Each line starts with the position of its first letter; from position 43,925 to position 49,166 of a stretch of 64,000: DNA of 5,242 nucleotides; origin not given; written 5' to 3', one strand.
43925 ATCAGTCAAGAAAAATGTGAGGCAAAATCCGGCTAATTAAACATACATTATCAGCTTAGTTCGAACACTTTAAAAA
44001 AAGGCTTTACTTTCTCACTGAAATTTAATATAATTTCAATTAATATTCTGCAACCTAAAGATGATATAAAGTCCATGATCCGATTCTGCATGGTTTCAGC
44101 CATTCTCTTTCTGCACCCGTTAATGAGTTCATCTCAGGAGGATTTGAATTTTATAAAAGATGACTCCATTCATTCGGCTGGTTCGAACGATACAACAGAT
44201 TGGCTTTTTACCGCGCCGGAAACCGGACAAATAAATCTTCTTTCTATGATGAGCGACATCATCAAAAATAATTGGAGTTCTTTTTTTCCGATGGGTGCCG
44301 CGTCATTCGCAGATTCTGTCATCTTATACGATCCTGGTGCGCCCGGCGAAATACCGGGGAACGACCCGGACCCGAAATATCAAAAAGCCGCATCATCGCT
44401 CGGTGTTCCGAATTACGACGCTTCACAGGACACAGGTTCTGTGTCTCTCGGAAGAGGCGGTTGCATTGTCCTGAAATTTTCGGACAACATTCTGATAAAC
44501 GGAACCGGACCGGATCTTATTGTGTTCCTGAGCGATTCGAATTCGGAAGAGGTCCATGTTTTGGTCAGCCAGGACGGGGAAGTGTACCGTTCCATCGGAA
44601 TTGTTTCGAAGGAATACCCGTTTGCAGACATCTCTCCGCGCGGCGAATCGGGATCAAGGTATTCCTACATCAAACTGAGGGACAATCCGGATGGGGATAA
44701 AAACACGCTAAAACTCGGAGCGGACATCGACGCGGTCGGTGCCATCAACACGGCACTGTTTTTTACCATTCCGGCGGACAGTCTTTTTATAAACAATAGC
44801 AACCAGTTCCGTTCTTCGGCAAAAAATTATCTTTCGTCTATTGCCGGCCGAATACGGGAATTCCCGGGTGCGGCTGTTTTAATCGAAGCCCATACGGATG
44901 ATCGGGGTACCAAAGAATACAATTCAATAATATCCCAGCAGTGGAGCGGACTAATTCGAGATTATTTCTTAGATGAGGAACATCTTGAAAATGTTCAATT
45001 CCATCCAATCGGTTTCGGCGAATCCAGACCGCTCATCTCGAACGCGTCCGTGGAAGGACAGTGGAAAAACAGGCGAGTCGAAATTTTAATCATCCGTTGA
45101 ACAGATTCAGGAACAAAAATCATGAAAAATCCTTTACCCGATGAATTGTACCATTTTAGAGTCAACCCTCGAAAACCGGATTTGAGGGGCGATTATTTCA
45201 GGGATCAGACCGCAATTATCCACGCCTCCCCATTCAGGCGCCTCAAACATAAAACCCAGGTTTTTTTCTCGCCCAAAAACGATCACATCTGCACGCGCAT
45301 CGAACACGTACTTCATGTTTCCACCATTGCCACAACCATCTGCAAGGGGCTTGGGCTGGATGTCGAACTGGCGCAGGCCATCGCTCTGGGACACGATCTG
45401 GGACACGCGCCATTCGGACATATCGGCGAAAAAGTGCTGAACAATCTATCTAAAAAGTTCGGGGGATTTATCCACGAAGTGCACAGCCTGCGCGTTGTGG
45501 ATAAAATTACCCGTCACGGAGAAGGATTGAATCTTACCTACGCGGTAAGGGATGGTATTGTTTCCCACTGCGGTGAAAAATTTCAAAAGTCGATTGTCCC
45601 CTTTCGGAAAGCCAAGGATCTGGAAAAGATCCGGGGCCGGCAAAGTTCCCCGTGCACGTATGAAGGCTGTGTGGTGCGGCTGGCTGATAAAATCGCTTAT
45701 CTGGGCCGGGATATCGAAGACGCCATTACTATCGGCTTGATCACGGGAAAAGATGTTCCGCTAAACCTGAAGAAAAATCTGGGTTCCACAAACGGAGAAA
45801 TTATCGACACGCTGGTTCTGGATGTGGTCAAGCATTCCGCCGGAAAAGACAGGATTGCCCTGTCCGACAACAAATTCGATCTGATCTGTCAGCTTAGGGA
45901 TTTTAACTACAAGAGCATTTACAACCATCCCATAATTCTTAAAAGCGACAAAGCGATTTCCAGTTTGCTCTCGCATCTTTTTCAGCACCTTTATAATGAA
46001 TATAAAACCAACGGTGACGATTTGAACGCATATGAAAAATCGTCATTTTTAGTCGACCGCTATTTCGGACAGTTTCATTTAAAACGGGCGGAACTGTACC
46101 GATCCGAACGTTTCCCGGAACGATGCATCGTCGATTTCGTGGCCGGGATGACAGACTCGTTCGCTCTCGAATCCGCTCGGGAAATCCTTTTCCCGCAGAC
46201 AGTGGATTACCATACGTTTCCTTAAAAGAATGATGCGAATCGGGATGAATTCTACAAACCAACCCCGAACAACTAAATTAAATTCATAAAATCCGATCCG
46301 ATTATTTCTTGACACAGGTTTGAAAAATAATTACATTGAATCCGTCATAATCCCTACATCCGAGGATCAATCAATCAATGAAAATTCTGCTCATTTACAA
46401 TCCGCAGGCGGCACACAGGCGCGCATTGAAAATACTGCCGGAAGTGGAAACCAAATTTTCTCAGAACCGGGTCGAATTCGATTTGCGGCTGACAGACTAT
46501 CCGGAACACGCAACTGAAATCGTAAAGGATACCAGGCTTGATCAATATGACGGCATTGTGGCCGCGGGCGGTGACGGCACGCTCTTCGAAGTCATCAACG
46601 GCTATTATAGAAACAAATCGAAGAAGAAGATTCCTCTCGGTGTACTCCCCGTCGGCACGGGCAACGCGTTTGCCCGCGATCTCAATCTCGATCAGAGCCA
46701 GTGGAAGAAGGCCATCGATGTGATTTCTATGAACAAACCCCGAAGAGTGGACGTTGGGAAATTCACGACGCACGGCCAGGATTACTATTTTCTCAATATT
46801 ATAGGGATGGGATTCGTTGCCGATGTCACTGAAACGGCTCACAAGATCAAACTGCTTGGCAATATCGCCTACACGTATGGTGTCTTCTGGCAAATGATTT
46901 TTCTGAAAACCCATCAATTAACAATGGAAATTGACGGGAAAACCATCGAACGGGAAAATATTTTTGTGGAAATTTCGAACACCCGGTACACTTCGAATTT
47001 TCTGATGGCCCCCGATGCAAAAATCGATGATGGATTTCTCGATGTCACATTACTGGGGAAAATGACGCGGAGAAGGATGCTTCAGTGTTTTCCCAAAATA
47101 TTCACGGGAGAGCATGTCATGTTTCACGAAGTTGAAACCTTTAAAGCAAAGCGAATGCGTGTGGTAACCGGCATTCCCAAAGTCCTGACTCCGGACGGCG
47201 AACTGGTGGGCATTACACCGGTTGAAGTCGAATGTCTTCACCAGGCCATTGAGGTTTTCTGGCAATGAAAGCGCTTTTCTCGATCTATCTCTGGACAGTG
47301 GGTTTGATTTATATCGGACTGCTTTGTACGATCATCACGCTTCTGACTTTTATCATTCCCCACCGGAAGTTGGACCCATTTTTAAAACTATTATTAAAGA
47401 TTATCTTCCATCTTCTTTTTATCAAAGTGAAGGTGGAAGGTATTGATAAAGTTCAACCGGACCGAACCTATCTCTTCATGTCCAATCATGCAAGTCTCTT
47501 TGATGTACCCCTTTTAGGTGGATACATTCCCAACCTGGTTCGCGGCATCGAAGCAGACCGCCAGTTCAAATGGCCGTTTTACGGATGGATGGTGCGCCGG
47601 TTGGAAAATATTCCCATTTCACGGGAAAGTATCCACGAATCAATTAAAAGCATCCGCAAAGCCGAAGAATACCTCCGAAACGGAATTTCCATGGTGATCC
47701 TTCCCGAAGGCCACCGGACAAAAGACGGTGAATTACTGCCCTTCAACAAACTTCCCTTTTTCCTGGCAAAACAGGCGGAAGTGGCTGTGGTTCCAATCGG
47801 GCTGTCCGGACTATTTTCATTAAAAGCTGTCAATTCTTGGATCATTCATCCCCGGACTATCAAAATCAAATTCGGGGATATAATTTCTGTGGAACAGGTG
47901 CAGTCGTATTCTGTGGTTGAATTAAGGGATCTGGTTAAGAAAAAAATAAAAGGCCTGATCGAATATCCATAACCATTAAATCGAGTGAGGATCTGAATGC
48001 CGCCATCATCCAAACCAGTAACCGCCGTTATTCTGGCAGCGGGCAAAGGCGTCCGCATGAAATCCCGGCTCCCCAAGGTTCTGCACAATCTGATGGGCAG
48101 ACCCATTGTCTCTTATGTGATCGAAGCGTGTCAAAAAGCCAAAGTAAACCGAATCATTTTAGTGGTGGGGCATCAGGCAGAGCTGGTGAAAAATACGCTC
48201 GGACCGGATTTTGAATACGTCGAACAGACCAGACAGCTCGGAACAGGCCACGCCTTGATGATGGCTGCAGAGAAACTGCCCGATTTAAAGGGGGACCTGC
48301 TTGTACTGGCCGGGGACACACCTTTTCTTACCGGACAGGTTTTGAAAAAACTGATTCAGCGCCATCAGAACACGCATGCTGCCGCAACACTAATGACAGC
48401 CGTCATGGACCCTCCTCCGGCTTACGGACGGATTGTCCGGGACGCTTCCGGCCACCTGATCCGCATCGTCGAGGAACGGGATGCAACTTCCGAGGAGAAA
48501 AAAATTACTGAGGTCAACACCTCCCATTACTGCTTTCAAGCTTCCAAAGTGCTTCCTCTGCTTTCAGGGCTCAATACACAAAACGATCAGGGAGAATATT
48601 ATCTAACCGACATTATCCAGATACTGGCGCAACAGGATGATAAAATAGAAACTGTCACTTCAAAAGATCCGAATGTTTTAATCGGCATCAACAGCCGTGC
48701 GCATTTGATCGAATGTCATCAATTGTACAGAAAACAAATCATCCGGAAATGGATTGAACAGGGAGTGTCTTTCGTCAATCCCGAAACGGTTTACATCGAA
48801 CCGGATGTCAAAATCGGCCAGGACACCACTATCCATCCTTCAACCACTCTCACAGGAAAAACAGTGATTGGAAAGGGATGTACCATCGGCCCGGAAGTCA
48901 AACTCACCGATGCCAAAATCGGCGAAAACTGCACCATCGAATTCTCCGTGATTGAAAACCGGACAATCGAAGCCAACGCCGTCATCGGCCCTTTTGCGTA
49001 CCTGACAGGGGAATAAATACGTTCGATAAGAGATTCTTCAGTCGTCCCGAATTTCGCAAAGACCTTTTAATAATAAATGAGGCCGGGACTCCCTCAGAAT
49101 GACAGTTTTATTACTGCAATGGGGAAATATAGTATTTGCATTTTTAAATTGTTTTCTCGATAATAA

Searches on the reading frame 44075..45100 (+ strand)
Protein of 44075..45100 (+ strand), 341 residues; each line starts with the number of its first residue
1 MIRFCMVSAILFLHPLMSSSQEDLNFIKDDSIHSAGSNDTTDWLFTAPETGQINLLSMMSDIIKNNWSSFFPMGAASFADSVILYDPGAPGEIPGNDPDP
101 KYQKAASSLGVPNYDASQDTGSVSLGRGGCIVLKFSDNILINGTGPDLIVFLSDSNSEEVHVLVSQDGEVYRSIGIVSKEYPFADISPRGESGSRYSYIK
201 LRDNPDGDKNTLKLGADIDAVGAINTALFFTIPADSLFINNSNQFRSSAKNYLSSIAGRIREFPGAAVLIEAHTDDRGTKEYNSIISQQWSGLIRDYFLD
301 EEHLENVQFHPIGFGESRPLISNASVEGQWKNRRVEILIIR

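Call 32: search_protein_families(library=pfam, proteins=[window:44075-45100:+], max_evalue=0.0001)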
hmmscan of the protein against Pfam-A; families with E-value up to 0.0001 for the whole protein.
window:44075-45100:+ (341 aa): 1 family
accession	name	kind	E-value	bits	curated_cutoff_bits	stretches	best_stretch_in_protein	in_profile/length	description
PF00691.25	OmpA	-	2.8e-10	40.8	27.2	1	238-333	2-98/98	OmpA family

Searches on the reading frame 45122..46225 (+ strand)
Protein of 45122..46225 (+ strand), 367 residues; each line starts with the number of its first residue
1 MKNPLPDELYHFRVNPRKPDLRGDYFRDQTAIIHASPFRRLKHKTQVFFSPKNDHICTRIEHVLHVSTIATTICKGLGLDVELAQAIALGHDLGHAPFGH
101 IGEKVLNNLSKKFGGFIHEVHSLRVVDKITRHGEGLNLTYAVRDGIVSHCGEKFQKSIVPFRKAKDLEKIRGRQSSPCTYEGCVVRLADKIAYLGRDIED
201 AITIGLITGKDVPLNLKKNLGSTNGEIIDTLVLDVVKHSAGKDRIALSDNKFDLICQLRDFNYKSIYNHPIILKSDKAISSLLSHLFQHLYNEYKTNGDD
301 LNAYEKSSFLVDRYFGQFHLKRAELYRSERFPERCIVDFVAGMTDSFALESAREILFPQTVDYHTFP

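Call 32: search_protein_families(library=pfam, proteins=[window:45122-46225:+], max_evalue=0.0001)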
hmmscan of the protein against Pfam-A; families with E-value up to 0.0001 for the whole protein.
window:45122-46225:+ (367 aa): 2 families
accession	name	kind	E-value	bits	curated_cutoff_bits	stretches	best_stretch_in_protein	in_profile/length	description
PF01966.28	HD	-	4.6e-14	53.1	22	1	59-193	1-115/116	HD domain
PF13286.11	HD_assoc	-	4e-09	37.3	22.2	1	248-353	4-90/91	Phosphohydrolase-associated domain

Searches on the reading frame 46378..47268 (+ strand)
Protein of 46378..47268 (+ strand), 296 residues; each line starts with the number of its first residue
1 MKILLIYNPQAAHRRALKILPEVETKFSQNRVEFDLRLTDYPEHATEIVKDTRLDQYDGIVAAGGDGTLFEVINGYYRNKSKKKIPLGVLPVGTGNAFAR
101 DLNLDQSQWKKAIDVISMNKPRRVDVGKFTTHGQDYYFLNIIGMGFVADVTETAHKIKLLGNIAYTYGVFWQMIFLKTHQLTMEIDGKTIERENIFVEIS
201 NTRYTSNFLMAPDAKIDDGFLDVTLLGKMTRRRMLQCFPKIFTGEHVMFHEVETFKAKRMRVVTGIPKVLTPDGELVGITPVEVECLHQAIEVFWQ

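Call 32: search_protein_families(library=pfam, proteins=[window:46378-47268:+], max_evalue=0.0001)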
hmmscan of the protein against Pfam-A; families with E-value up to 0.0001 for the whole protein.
window:46378-47268:+ (296 aa): 2 families
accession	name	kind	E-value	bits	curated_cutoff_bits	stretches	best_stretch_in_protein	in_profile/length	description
PF00781.29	DAGK_cat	-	1.3e-34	118.9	23.6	1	2-128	1-124/125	Diacylglycerol kinase catalytic domain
PF19279.4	YegS_C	-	5.1e-29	101.5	27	1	141-294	2-157/158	YegS C-terminal NAD kinase beta sandwich-like domain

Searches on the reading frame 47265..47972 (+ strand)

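Call 32: search_protein_families(library=pfam, proteins=[window:47265-47972:+], max_evalue=0.0001)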
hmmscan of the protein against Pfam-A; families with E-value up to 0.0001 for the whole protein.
window:47265-47972:+ (235 aa): 1 family
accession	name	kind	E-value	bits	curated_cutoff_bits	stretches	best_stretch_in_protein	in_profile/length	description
PF01553.26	Acyltransferase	-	2e-23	83.1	23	1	54-180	1-131/132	Acyltransferase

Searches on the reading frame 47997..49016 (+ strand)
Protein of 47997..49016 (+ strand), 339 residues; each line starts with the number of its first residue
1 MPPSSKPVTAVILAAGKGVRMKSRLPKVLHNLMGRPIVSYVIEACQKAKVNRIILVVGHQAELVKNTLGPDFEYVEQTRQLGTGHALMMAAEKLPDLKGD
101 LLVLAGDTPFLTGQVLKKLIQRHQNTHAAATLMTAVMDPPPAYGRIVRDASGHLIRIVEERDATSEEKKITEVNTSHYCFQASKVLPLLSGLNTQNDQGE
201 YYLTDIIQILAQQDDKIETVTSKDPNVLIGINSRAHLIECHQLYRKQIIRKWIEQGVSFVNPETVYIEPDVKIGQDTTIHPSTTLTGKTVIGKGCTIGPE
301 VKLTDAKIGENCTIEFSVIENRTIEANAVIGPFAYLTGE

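Call 32: search_protein_families(library=pfam, proteins=[window:47997-49016:+], max_evalue=0.0001)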
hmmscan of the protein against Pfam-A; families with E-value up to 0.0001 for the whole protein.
window:47997-49016:+ (339 aa): 6 families
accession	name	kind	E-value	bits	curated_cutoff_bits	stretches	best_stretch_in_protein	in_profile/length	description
PF12804.13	NTP_transf_3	-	1.4e-21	77.8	27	1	10-148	1-138/160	MobA-like NTP transferase domain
PF00132.30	Hexapep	-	1.1e-20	72.8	27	3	270-304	1-35/36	Bacterial transferase hexapeptide (six repeats)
PF00483.29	NTP_transferase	-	2e-19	70.6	21.2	1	10-221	2-220/245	Nucleotidyl transferase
PF01128.25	IspD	-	2.6e-10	40.9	27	1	8-138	1-132/221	2-C-methyl-D-erythritol 4-phosphate cytidylyltransferase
PF25084.1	LbH_EIF2B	-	3.2e-09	37.2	54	1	263-330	14-87/105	EIF2B subunit epsilon LbH domain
PF02348.25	CTP_transf_3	-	3.6e-05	24.1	22.6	0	24-128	12-119/217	Cytidylyltransferase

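Call 39: search_protein_families(library=ncbifam, proteins=[window:47997-49016:+], max_evalue=0.00001)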
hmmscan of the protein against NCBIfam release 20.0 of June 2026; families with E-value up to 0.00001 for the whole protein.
window:47997-49016:+ (339 aa): 42 families (the best 25 are shown)
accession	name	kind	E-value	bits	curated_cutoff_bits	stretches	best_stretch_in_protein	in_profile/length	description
NF010934.1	PRK14354.1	equivalog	1.2e-120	403.1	450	1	10-336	2-328/447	bifunctional UDP-N-acetylglucosamine diphosphorylase/glucosamine-1-phosphate N-acetyltransferase GlmU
TIGR01173.1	glmU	equivalog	2.6e-108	362.8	366.85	1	9-336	2-329/452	bifunctional UDP-N-acetylglucosamine diphosphorylase/glucosamine-1-phosphate N-acetyltransferase GlmU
NF010935.0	PRK14355.1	equivalog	2.9e-105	352.5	718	1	8-336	4-335/459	bifunctional UDP-N-acetylglucosamine diphosphorylase/glucosamine-1-phosphate N-acetyltransferase GlmU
NF010932.0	PRK14352.1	equivalog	4.9e-104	348.7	611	1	5-336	4-339/488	bifunctional UDP-N-acetylglucosamine diphosphorylase/glucosamine-1-phosphate N-acetyltransferase GlmU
NF010940.0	PRK14360.1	equivalog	5.7e-99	331.7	602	1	9-337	3-329/452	bifunctional UDP-N-acetylglucosamine diphosphorylase/glucosamine-1-phosphate N-acetyltransferase GlmU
NF010937.0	PRK14357.1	equivalog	2.3e-96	323.4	658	1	10-336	3-321/448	bifunctional UDP-N-acetylglucosamine diphosphorylase/glucosamine-1-phosphate N-acetyltransferase GlmU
NF010933.0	PRK14353.1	equivalog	3e-80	270.1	505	1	5-336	3-318/453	bifunctional UDP-N-acetylglucosamine diphosphorylase/glucosamine-1-phosphate N-acetyltransferase GlmU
NF010938.0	PRK14358.1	equivalog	4e-79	266.4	500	1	5-336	5-337/481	bifunctional N-acetylglucosamine-1-phosphate uridyltransferase/glucosamine-1-phosphate acetyltransferase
NF010936.0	PRK14356.1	equivalog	6.3e-79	266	666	1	8-336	6-336/456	bifunctional UDP-N-acetylglucosamine diphosphorylase/glucosamine-1-phosphate N-acetyltransferase GlmU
NF006986.0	PRK09451.1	equivalog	1.8e-76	257.8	725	1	7-336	5-332/456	bifunctional UDP-N-acetylglucosamine diphosphorylase/glucosamine-1-phosphate N-acetyltransferase GlmU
NF010939.0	PRK14359.1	equivalog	1.7e-59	201.6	592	1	9-332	4-309/430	bifunctional UDP-N-acetylglucosamine diphosphorylase/glucosamine-1-phosphate N-acetyltransferase GlmU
TIGR03992.1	Arch_glmU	subfamily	9.5e-42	143.3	292.1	1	9-336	2-316/393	bifunctional sugar-1-phosphate nucleotidylyltransferase/acetyltransferase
NF041313.1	UDPGP_AglF_Halo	equivalog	4.3e-26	91.8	400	1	9-230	2-222/234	UTP--glucose-1-phosphate uridylyltransferase AglF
NF041173.1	Sug_nt_acttase_Thmprot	equivalog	9.4e-26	90.7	600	1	9-319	2-304/405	bifunctional sugar-1-phosphate nucleotidylyltransferase/acetyltransferase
TIGR01208.1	rmlA_long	equivalog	4.1e-24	85.1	320.25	1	10-330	2-313/353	glucose-1-phosphate thymidylyltransferase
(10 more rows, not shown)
